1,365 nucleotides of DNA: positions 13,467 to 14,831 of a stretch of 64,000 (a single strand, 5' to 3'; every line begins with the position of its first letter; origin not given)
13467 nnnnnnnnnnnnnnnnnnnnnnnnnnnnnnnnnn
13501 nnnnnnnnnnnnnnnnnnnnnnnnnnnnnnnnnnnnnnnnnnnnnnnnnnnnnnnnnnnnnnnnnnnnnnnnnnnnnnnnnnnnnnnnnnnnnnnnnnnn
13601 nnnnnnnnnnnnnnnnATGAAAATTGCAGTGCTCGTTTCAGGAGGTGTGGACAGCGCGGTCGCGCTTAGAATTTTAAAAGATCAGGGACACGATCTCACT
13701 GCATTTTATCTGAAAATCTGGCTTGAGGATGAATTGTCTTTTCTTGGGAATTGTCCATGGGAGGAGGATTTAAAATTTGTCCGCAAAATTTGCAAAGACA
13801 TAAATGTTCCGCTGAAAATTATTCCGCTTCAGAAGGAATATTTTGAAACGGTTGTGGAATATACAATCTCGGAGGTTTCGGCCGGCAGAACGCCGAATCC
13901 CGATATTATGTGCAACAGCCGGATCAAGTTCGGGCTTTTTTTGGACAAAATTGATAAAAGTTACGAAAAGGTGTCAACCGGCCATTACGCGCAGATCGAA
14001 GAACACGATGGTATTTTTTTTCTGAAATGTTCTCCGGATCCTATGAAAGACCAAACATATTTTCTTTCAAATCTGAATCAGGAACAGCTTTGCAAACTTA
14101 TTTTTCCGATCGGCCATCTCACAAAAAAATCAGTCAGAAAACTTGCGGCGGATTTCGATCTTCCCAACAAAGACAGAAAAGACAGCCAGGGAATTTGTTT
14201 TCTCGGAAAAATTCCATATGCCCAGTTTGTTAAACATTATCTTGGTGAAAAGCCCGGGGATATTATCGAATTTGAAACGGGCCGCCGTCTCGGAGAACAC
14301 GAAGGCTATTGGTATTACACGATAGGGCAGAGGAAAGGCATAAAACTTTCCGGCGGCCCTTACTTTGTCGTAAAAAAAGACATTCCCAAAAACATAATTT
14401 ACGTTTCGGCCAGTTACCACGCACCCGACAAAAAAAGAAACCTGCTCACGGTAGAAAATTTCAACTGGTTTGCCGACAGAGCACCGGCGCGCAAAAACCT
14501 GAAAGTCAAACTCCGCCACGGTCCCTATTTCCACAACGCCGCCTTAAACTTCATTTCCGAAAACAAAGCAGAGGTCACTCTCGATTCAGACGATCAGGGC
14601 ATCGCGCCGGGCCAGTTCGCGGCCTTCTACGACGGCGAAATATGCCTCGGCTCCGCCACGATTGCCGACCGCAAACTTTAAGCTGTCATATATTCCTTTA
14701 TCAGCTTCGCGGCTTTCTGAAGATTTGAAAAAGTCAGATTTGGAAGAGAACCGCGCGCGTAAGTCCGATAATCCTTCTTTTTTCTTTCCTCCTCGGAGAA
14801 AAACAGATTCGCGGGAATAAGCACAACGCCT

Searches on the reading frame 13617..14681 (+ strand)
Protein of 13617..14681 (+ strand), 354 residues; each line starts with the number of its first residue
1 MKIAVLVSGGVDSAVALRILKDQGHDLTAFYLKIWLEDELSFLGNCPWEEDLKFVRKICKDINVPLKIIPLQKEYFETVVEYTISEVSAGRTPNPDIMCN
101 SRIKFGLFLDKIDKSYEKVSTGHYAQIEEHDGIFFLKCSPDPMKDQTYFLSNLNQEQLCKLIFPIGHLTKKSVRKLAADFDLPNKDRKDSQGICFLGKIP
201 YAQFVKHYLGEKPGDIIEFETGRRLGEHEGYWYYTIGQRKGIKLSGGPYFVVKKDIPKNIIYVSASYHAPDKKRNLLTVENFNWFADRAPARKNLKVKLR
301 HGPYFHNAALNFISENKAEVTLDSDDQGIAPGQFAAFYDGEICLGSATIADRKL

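Call 10: search_protein_families(library=pfam, proteins=[window:13617-14681:+])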
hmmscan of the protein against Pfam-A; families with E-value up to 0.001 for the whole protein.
window:13617-14681:+ (354 aa): 4 families
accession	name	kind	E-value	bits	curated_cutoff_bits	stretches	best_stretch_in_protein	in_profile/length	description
PF03054.22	tRNA_Me_trans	-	1.8e-70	237.1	20.6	1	1-198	1-202/202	tRNA methyl transferase HUP domain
PF20259.3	tRNA_Me_trans_M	-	8.9e-26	89.7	27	1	203-264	2-65/66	tRNA methyl transferase PRC-barrel domain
PF20258.4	tRNA_Me_trans_C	-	4.3e-21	75.5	20.6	1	276-349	3-77/77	Aminomethyltransferase beta-barrel domain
PF06508.19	QueC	-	0.0007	19.6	22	0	3-80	2-71/210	Queuosine biosynthesis protein QueC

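Call 13: find_related_loci(query=window:13617-14681:+, collection=genome_contigs, flank=4000)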
Query window:13617-14681:+ (354 aa) in genome_contigs; peptide patterns used: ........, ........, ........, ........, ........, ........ (x = any residue, [..] = any of these).
600 stretches matched a pattern (row limit reached: there are more); 599 encode a relative of the query (tblastn E <= 1e-3); the best 80 are kept; 80 distinct loci.
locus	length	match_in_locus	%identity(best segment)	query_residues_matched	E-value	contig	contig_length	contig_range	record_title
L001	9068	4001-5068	65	1-350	2e-161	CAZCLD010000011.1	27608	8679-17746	MAG TPA_asm: uncultured Candidatus Peribacteria bacterium isolate SRP077602_co2_303 genome assembly, contig: NODE_2572_l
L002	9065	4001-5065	65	1-349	2e-160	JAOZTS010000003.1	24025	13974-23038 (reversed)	MAG: Candidatus Gracilibacteria bacterium isolate GMC8_bin_43 GMC8_1240_length_24025_cov_6.416020, whole genome shotgun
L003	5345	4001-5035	64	1-349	4e-159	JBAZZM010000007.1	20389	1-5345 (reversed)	MAG: Candidatus Gracilibacteria bacterium isolate SO_2017_GW3_16 scaffold_1486_c1_OW296A_2017, whole genome shotgun sequ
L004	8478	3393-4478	61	1-351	3e-153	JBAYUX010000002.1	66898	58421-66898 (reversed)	MAG: Candidatus Gracilibacteria bacterium isolate SO_2016_LW3_46 scaffold00608_LW162_2016, whole genome shotgun sequence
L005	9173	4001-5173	57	1-349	5e-153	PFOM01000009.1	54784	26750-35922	MAG: Candidatus Peregrinibacteria bacterium CG_4_10_14_0_2_um_filter_38_24 CG_4_10_14_0.2_scaffold_130_c, whole genome s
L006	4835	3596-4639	62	1-347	1e-153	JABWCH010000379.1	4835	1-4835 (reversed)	MAG: Candidatus Brocadiia bacterium isolate MAG_51 scaffold_22180, whole genome shotgun sequence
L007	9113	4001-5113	58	1-353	7e-151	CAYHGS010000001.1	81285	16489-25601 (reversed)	MAG TPA_asm: uncultured Candidatus Peribacteria bacterium isolate ERP119702_co1_249 genome assembly, contig: NODE_188_le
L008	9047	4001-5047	61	1-350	4e-150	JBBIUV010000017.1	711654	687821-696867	MAG: Ignavibacteria bacterium isolate QH1S170213_bin_61 NODE_3_length_711654_cov_8.93708, whole genome shotgun sequence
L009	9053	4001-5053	57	1-351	3e-142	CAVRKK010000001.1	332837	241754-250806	MAG: uncultured bacterium isolate MFD05580.bin.1.97 genome assembly, contig: contig_36287, whole genome shotgun sequence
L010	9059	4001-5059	58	1-350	2e-144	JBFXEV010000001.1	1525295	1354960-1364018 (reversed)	MAG: Candidatus Babeliales bacterium isolate CA_2019_TPIn_124 NODE_4_length_1525295_cov_25.213293_TPIn, whole genome sho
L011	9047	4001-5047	56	1-351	1e-140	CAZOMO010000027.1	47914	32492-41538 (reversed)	MAG TPA_asm: uncultured Ignavibacterium sp. isolate binchicken_co235_20 genome assembly, contig: NODE_1766_length_47914_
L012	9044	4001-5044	56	1-349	3e-139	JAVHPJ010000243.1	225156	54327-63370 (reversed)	MAG: Leptospirales bacterium isolate WB01no18_61_14 NODE_9_length_225156_cov_9.100875, whole genome shotgun sequence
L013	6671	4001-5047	57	1-349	6e-139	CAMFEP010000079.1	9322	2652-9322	MAG: Kiritimatiellales bacterium isolate AH-24oct19-233 genome assembly, contig: AH-24oct19-C17910, whole genome shotgun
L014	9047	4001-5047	57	1-351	1e-138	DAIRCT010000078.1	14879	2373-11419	MAG TPA_asm: Ignavibacteriaceae bacterium isolate CTOTU2299 NODE_1799_length_14879_cov_10.292701, whole genome shotgun s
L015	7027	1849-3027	52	1-351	9e-138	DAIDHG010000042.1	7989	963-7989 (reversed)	MAG TPA_asm: bacterium isolate clean339 NODE_42_length_7989_cov_3.242796, whole genome shotgun sequence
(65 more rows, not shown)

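Call 26: find_homologous_proteins(query=window:13617-14681:+, max_evalue=1e-80)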
Query window:13617-14681:+ (354 aa): 7085 proteins with E <= 1e-80 among 8000 candidates; the best 120 are listed.
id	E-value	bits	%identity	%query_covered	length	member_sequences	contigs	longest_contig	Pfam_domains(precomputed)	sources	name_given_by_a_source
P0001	4.0e-243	824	100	100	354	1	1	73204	PF20259.4,PF03054.23,PF20258.5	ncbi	ncbi:MAG: tRNA 2-thiouridine(34) synthase MnmA [Candidatus Peregrinibacteria bacterium]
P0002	6.5e-186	636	75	99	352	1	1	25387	PF20259.4,PF03054.23,PF20258.5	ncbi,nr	ncbi:tRNA 2-thiouridine(34) synthase MnmA [Candidatus Peregrinibacteria bacterium]|nr:tRNA 2-thiouri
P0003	8.9e-181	619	73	99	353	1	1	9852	PF20259.4,PF03054.23,PF20258.5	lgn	-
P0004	2.8e-176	604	72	99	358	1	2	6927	PF20259.4,PF03054.23,PF20258.5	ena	-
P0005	2.5e-175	601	71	99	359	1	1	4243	PF20259.4,PF03054.23,PF20258.5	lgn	-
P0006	1.3e-173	595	72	99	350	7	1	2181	PF20259.4,PF03054.23,PF20258.5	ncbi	-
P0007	2.9e-172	591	70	99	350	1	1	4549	PF20259.4,PF03054.23,PF20258.5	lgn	-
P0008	7.1e-171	586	69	99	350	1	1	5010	PF20259.4,PF03054.23,PF20258.5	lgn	-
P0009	1.7e-170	585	68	98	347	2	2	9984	PF20259.4,PF03054.23,PF20258.5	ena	-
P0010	5.1e-170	583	70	99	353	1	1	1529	PF20259.4,PF03054.23,PF20258.5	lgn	-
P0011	7.5e-170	583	70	99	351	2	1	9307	PF20259.4,PF03054.23,PF20258.5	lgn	-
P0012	1.2e-169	582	70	99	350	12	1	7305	PF20259.4,PF03054.23,PF20258.5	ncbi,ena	-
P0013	2.4e-169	581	69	99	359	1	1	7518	PF20259.4,PF03054.23,PF20258.5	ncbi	-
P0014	2.7e-169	581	70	99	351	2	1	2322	PF20259.4,PF03054.23,PF20258.5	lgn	-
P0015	4.0e-169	581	68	99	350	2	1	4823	PF20259.4,PF03054.23,PF20258.5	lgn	-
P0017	4.1e-168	577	68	99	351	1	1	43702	PF20259.4,PF03054.23,PF20258.5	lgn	-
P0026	1.2e-165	569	69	99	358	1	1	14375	PF20259.4,PF03054.23,PF20258.5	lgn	-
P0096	6.9e-158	544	67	99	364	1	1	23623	PF20259.4,PF03054.23,PF20258.5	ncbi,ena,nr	ncbi:MAG: tRNA 2-thiouridine(34) synthase MnmA [Nitrospirae bacterium]|nr:tRNA 2-thiouridine(34) syn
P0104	3.5e-157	541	65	99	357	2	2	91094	PF20259.4,PF03054.23,PF06508.20,PF20258.5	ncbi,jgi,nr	ncbi:tRNA 2-thiouridine(34) synthase MnmA [Candidatus Peregrinibacteria bacterium]|jgi:tRNA (5-methy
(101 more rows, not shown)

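Call 27: find_encoding_contigs(protein=P0002, flank=4000, max_places=2)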
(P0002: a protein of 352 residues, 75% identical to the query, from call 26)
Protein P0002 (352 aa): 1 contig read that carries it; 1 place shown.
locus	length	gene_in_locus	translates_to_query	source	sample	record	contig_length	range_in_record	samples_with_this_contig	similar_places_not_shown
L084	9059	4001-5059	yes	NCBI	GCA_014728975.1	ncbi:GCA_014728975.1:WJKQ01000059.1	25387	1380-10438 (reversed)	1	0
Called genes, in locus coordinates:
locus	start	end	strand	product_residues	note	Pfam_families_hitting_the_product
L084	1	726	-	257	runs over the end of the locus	PF13487:HD_5, PF01966:HD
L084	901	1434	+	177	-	PF02525:Flavodoxin_2 (weak), PF03358:FMN_red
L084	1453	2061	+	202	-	PF00081:Sod_Fe_N, PF02777:Sod_Fe_C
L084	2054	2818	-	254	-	PF01925:TauE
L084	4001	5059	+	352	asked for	PF03054:tRNA_Me_trans, PF20259:tRNA_Me_trans_M, PF20258:tRNA_Me_trans_C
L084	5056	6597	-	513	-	PF00155:Aminotran_1_2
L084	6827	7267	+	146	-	PF01161:PBP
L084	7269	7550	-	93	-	PF00111:Fer2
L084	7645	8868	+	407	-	PF04551:GcpE, PF26540:GcpE_C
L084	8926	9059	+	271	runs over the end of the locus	PF00303:Thymidylat_synt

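Call 28: find_encoding_contigs(protein=P0003, flank=4000, max_places=2)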
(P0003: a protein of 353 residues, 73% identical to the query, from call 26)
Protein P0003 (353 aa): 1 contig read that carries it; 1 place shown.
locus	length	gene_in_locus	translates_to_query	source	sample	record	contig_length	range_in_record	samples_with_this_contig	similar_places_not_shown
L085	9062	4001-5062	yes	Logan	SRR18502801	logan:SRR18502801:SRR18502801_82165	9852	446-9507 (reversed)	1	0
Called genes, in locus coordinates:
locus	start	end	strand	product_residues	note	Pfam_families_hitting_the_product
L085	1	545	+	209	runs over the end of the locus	PF01209:Ubie_methyltran, PF03291:mRNA_G-N7_MeTrfase (weak), PF13489:Methyltransf_23, PF05175:MTS, PF13649:Methyltransf_25, PF13847:Methyltransf_31, PF08241:Methyltransf_11, PF08242:Methyltransf_12, +1 more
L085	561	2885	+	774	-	PF00403:HMA, PF00122:E1-E2_ATPase, PF00702:Hydrolase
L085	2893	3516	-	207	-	-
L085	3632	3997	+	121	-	-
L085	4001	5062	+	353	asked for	PF03054:tRNA_Me_trans, PF20259:tRNA_Me_trans_M, PF20258:tRNA_Me_trans_C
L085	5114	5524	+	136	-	PF08570:DUF1761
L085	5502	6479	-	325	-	PF01545:Cation_efflux, PF16916:ZT_dimer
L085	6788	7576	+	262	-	-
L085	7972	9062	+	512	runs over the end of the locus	?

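Call 29: find_encoding_contigs(protein=P0004, flank=4000, max_places=2)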
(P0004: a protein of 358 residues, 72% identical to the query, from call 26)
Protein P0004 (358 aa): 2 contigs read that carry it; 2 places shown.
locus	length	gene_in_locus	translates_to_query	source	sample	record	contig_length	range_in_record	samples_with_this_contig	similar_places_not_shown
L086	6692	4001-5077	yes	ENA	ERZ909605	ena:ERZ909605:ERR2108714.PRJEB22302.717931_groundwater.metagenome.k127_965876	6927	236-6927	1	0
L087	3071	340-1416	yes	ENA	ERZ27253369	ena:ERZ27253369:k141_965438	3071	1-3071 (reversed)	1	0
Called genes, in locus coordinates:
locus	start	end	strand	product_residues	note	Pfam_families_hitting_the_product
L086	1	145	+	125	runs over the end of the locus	?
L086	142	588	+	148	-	-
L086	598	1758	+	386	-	-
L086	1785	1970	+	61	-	-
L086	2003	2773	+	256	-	-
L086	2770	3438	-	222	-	-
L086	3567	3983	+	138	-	-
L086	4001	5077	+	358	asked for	PF03054:tRNA_Me_trans, PF20259:tRNA_Me_trans_M, PF20258:tRNA_Me_trans_C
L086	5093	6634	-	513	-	PF00155:Aminotran_1_2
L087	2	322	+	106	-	?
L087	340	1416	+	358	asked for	PF03054:tRNA_Me_trans, PF20259:tRNA_Me_trans_M, PF20258:tRNA_Me_trans_C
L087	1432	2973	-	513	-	PF00155:Aminotran_1_2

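Call 30: find_encoding_contigs(protein=P0009, flank=4000, max_places=2)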
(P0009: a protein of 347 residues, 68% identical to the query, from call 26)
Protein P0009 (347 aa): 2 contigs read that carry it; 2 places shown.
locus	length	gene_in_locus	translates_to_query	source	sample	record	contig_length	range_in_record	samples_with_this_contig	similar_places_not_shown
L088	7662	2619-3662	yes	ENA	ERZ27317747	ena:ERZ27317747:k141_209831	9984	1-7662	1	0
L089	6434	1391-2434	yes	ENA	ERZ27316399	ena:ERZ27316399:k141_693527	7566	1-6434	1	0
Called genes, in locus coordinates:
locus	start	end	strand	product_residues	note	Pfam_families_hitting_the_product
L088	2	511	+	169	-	?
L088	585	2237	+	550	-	PF00395:SLH (weak)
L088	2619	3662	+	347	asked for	PF03054:tRNA_Me_trans, PF20259:tRNA_Me_trans_M, PF20258:tRNA_Me_trans_C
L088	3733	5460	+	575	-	PF00883:Peptidase_M17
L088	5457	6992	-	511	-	PF00155:Aminotran_1_2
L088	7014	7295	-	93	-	PF00111:Fer2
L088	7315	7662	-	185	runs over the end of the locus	PF00578:AhpC-TSA, PF08534:Redoxin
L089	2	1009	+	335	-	?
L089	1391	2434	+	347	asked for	PF03054:tRNA_Me_trans, PF20259:tRNA_Me_trans_M, PF20258:tRNA_Me_trans_C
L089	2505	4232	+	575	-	PF00883:Peptidase_M17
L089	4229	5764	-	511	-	PF00155:Aminotran_1_2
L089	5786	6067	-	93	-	PF00111:Fer2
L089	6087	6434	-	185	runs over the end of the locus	PF00578:AhpC-TSA, PF08534:Redoxin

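Call 33: find_encoding_contigs(protein=P0005, flank=4000, max_places=2)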
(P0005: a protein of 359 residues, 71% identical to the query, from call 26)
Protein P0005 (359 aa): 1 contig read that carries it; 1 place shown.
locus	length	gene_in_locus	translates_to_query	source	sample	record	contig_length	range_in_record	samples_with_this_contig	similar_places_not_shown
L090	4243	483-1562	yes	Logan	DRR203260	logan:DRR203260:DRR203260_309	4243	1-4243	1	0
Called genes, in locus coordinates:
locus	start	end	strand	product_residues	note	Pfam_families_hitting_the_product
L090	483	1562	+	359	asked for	PF03054:tRNA_Me_trans, PF20259:tRNA_Me_trans_M, PF20258:tRNA_Me_trans_C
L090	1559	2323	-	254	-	PF02535:Zip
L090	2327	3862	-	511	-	PF00155:Aminotran_1_2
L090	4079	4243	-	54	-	?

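Call 34: find_encoding_contigs(protein=P0011, flank=4000, max_places=2)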
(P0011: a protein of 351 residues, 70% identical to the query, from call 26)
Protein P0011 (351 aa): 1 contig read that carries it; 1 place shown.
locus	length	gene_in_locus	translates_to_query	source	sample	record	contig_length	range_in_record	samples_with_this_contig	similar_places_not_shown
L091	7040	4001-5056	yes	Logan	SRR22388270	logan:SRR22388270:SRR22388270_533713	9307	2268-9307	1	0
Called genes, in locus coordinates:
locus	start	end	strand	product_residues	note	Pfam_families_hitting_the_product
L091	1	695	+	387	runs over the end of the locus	-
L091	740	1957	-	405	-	PF03486:HI0933_like, PF01134:GIDA (faint), PF07992:Pyr_redox_2 (faint), PF22780:HI0933_like_1st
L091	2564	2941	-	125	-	-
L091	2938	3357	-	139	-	PF07884:VKOR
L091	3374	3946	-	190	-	PF13473:Cupredoxin_1, PF07731:Cu-oxidase_2 (faint), PF00127:Copper-bind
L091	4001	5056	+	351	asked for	PF03054:tRNA_Me_trans, PF20259:tRNA_Me_trans_M, PF20258:tRNA_Me_trans_C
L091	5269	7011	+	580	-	PF00883:Peptidase_M17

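Call 35: find_encoding_contigs(protein=P0012, flank=4000, max_places=3)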
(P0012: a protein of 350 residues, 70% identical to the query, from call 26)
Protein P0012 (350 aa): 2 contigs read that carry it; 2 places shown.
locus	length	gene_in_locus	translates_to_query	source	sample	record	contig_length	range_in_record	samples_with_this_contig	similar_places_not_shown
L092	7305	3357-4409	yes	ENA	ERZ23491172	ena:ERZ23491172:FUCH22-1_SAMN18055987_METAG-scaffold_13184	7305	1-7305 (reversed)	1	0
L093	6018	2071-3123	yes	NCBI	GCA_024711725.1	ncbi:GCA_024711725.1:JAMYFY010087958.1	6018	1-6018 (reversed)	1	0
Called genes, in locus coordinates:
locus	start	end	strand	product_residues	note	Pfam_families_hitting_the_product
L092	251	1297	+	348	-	PF07907:YibE_F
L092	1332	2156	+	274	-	PF02535:Zip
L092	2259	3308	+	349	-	PF03773:ArsP_1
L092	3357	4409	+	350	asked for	PF03054:tRNA_Me_trans, PF20259:tRNA_Me_trans_M, PF20258:tRNA_Me_trans_C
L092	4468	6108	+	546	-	-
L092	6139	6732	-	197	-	PF00230:MIP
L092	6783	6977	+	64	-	-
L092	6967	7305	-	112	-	?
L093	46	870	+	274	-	PF02535:Zip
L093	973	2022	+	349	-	PF03773:ArsP_1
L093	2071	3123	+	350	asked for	PF03054:tRNA_Me_trans, PF20259:tRNA_Me_trans_M, PF20258:tRNA_Me_trans_C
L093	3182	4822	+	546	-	-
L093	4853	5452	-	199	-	PF00230:MIP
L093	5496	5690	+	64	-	-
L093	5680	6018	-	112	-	?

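Call 36: find_encoding_contigs(protein=P0013, flank=4000, max_places=2)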
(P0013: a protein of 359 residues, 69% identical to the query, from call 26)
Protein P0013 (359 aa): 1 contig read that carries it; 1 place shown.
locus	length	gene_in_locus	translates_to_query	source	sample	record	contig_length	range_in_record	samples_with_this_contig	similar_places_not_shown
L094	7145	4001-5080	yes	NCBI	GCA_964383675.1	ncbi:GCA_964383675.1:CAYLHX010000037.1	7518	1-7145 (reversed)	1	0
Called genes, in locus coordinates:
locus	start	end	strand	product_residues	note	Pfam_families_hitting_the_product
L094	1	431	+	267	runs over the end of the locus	?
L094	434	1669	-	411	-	PF00070:Pyr_redox (faint), PF00890:FAD_binding_2 (weak), PF01134:GIDA (faint), PF03486:HI0933_like, PF07992:Pyr_redox_2, PF12831:FAD_oxidored (weak), PF13454:NAD_binding_9, PF22780:HI0933_like_1st, +3 more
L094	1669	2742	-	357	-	-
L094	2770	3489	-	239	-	-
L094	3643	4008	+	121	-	-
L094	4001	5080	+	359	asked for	PF03054:tRNA_Me_trans, PF20259:tRNA_Me_trans_M, PF20258:tRNA_Me_trans_C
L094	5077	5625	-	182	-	PF00230:MIP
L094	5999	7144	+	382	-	?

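Call 37: find_encoding_contigs(protein=P0017, flank=4000, max_places=2)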
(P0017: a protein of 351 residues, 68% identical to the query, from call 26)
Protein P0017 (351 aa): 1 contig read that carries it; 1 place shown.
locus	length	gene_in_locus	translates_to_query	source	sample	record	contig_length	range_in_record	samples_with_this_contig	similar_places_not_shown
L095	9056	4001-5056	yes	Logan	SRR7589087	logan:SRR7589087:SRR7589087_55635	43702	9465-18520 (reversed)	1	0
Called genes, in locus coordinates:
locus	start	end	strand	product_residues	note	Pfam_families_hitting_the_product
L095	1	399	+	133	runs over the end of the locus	-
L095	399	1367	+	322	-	PF11104:PilM_2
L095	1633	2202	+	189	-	PF07963:N_methyl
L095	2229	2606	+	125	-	PF00072:Response_reg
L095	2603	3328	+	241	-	PF01757:Acyl_transf_3 (faint), PF07786:HGSNAT_cat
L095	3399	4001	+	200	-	-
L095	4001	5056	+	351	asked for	PF03054:tRNA_Me_trans, PF20259:tRNA_Me_trans_M, PF20258:tRNA_Me_trans_C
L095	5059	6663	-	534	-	PF00155:Aminotran_1_2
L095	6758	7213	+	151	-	PF01161:PBP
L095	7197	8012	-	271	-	PF01149:Fapy_DNA_glyco, PF06831:H2TH, PF06827:zf-FPG_IleRS (faint)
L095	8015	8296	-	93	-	PF00111:Fer2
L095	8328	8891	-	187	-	PF08534:Redoxin, PF00578:AhpC-TSA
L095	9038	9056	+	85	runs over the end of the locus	PF00462:Glutaredoxin, PF13417:GST_N_3, PF13409:GST_N_2 (weak)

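Call 43: find_encoding_contigs(protein=P0026, flank=5000, max_places=3)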
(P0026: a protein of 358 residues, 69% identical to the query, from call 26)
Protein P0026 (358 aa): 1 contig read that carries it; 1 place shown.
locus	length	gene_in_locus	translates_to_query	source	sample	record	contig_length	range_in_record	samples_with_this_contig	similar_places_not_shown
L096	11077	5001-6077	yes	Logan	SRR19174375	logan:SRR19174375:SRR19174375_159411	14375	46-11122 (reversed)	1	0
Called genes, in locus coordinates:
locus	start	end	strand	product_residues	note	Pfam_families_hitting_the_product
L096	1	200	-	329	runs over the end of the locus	-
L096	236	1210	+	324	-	PF01544:CorA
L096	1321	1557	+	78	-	PF00312:Ribosomal_S15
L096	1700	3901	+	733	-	PF01138:RNase_PH, PF03725:RNase_PH_C, PF03726:PNPase, PF01138:RNase_PH, PF00013:KH_1, PF00575:S1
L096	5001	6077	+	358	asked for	PF03054:tRNA_Me_trans, PF20259:tRNA_Me_trans_M, PF20258:tRNA_Me_trans_C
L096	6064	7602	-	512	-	PF00155:Aminotran_1_2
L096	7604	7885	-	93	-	PF00111:Fer2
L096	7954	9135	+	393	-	PF04551:GcpE, PF26540:GcpE_C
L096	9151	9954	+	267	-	PF00303:Thymidylat_synt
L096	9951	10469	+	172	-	PF00186:DHFR_1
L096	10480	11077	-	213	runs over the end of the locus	?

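Call 44: find_encoding_contigs(protein=P0096, flank=5000, max_places=3)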
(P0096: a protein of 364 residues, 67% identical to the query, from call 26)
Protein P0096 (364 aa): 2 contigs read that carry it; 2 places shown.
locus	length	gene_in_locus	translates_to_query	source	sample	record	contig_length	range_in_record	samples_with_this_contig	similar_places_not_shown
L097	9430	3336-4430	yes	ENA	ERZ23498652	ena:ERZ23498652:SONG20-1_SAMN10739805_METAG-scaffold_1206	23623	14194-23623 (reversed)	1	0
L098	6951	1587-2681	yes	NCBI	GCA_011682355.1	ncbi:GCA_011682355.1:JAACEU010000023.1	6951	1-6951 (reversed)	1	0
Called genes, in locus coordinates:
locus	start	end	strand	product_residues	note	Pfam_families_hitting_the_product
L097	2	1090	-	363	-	?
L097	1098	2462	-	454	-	PF01554:MatE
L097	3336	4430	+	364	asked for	PF03054:tRNA_Me_trans, PF20259:tRNA_Me_trans_M, PF20258:tRNA_Me_trans_C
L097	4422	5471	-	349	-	-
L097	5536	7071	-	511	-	PF00155:Aminotran_1_2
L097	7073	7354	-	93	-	PF00111:Fer2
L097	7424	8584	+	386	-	PF04551:GcpE, PF26540:GcpE_C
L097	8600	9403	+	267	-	PF00303:Thymidylat_synt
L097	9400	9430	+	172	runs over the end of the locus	PF00186:DHFR_1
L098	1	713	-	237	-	PF01554:MatE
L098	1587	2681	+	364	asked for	PF03054:tRNA_Me_trans, PF20259:tRNA_Me_trans_M, PF20258:tRNA_Me_trans_C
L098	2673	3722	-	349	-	-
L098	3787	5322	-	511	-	PF00155:Aminotran_1_2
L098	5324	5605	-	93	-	PF00111:Fer2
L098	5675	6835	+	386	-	PF04551:GcpE, PF26540:GcpE_C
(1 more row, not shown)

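Call 45: find_encoding_contigs(protein=P0104, flank=5000, max_places=3)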
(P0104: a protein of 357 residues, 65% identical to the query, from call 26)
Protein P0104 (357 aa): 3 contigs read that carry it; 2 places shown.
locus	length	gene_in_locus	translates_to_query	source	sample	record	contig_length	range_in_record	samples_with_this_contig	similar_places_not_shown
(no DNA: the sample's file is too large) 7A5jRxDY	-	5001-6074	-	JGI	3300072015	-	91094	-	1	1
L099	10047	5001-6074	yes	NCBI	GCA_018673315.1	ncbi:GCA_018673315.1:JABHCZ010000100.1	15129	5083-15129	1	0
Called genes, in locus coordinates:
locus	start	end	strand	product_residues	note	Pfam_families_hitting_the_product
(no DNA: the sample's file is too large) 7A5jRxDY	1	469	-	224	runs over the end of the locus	PF03167:UDG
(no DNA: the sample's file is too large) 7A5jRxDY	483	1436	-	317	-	PF24827:AstE_AspA_cat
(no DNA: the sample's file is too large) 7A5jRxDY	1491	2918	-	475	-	PF00395:SLH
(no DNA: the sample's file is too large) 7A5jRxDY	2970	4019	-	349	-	PF03773:ArsP_1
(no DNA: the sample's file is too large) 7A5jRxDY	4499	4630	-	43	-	-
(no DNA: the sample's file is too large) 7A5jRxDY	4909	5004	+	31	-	-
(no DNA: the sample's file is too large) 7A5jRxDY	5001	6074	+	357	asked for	PF03054:tRNA_Me_trans, PF06508:QueC (faint), PF20259:tRNA_Me_trans_M, PF20258:tRNA_Me_trans_C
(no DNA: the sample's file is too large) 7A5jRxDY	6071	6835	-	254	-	PF02535:Zip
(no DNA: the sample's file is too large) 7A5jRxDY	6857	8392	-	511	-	PF00155:Aminotran_1_2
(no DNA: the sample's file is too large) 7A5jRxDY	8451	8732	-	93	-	PF00111:Fer2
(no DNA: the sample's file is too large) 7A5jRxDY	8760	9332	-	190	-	PF00578:AhpC-TSA, PF08534:Redoxin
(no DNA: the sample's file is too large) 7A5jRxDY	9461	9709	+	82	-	PF00462:Glutaredoxin, PF05768:Glrx-like (weak), PF13417:GST_N_3 (weak), PF13409:GST_N_2 (weak)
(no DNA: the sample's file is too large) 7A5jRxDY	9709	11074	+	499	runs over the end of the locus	PF04262:Glu_cys_ligase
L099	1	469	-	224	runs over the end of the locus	PF03167:UDG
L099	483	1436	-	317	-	PF24827:AstE_AspA_cat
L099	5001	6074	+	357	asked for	PF03054:tRNA_Me_trans, PF06508:QueC (faint), PF20259:tRNA_Me_trans_M, PF20258:tRNA_Me_trans_C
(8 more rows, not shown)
